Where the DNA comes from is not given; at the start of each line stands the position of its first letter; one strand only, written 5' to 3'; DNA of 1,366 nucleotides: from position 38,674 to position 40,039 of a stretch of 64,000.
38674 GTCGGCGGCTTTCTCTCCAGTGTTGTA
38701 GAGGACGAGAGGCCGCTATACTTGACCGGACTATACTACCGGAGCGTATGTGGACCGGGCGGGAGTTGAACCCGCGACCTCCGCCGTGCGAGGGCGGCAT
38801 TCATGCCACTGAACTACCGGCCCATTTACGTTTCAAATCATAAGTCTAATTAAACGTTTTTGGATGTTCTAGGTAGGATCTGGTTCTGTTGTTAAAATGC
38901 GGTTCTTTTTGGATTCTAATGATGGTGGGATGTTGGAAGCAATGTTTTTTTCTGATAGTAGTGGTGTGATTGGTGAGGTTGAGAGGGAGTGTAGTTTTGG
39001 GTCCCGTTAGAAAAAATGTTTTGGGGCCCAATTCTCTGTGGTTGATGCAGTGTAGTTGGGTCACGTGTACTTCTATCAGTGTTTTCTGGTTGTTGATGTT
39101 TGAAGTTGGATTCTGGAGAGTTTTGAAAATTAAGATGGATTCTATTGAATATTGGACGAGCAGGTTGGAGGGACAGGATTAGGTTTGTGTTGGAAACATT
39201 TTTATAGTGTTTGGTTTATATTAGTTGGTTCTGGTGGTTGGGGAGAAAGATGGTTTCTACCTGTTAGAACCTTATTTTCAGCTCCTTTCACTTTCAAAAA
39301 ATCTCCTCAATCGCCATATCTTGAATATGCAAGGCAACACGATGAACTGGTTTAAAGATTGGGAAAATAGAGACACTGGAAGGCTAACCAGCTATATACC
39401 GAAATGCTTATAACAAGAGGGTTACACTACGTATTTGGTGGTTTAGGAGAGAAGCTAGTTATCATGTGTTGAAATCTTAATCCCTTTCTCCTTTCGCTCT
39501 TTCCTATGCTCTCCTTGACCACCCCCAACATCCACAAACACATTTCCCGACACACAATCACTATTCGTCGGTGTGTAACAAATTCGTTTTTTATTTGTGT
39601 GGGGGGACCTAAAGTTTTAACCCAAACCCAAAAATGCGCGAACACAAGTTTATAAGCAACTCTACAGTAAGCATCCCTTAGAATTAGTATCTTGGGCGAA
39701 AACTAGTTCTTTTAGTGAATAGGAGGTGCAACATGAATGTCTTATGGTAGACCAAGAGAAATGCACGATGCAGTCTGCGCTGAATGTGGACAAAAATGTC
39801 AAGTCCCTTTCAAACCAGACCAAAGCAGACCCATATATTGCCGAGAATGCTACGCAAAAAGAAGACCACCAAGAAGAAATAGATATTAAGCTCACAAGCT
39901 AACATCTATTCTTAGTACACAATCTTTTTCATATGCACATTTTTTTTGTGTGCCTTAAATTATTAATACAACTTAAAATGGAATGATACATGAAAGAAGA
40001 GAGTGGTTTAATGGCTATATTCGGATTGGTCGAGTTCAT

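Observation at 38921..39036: Conserved ~115-180-bp element, with a 41-nt identical core, upstream of both tRNA transcription units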

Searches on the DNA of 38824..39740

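Call 93: search_rna_families(source=window, start=38824, end=39740, threshold=evalue, max_evalue=1)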
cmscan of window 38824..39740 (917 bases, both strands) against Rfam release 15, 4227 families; matches with E-value up to 1: 0.
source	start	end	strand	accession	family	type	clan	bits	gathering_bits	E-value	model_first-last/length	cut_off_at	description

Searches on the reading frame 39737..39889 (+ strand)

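Call 17: search_protein_families(library=pfam, proteins=[window:39737-39889:+], max_evalue=0.01)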
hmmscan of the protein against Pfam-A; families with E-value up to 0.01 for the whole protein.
window:39737-39889:+ (50 aa): 1 family
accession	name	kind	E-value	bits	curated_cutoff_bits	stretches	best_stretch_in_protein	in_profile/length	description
PF23477.1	zf_Tbcl_2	-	5.9e-20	71.1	27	1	7-43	1-37/37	Probable treble clef zinc finger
